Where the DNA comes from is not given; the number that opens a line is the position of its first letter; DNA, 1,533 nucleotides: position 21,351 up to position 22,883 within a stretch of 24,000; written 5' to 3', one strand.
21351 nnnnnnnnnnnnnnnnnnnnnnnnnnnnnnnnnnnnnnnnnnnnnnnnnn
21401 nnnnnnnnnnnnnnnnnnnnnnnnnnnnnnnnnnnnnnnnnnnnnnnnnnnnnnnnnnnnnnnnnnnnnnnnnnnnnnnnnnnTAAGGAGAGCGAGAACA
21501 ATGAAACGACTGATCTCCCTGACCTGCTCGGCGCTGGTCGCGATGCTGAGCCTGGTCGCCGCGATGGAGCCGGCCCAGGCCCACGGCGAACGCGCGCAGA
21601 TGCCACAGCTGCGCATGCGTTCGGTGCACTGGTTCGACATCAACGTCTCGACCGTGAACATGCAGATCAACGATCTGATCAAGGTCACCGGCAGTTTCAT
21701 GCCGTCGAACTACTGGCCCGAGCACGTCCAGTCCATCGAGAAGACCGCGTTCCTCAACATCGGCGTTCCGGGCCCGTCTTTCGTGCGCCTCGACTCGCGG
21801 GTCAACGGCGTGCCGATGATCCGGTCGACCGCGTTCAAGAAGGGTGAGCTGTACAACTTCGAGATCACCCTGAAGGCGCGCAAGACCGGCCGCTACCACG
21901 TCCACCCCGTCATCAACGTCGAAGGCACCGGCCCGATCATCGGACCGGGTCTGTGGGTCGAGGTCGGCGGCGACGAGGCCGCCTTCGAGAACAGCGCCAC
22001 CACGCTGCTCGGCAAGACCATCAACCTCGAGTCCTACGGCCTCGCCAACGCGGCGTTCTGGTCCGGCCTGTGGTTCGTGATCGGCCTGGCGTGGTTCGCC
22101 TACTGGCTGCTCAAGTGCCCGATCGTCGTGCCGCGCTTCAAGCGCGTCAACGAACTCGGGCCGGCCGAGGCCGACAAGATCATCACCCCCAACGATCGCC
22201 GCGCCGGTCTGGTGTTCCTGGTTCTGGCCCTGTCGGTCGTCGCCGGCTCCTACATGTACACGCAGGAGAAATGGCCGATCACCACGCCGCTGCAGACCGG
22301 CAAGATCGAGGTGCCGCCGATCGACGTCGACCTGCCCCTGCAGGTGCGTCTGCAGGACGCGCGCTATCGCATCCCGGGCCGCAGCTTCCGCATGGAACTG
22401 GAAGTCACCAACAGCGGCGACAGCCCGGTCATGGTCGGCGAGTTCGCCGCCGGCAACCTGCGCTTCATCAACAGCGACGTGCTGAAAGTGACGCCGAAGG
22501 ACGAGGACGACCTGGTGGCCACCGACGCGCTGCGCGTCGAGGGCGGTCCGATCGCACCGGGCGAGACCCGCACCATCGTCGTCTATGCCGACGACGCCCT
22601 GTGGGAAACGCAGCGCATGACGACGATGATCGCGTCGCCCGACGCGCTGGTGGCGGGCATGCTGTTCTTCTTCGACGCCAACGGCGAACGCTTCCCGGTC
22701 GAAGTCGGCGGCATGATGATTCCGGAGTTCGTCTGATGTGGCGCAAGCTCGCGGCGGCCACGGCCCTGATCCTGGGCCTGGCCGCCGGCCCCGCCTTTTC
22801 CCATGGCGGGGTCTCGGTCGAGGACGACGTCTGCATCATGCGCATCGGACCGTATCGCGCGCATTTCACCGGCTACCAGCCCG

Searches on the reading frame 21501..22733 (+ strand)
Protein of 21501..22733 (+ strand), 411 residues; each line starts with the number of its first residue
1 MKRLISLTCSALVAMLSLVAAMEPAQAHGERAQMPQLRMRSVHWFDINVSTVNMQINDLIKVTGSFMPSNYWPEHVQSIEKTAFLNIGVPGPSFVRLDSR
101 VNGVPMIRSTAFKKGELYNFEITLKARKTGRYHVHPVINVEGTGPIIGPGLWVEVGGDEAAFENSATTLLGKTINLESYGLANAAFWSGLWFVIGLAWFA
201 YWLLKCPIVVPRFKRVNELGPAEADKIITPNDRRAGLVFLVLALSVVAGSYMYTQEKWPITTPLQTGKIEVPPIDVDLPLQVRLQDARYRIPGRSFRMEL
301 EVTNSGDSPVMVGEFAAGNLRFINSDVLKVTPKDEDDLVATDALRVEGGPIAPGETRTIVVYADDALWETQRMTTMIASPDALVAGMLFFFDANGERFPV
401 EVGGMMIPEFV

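Call 6: search_protein_families(library=pfam, proteins=[window:21501-22733:+], max_evalue=1)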
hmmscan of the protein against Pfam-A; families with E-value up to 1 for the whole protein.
window:21501-22733:+ (411 aa): 3 families
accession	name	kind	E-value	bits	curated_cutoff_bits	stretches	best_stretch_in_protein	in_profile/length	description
PF04744.17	Monooxygenase_B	-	4.7e-123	411.6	22.7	1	29-410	1-380/380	Monooxygenase subunit B protein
PF13584.12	BatD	-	0.17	13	24.1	0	113-137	54-74/92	BatD DUF11 like domain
PF21909.2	USP_UIM_N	-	0.26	11.9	27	1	325-348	16-39/53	Ubiquitin-specific protease UIM domain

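Call 7: search_protein_families(library=ncbifam, proteins=[window:21501-22733:+], max_evalue=1)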
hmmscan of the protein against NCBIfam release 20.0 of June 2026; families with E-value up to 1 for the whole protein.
window:21501-22733:+ (411 aa): 2 families
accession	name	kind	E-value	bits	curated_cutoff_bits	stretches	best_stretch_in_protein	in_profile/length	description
NF041640.1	AmoB_BACT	equivalog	2.8e-154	513.9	336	1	7-410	8-410/410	bacterial ammonia monooxygenase, subunit AmoB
TIGR03079.1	CH4_NH3mon_ox_B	equivalog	1.7e-113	379.6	394.9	1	15-410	7-399/399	methane monooxygenase/ammonia monooxygenase subunit B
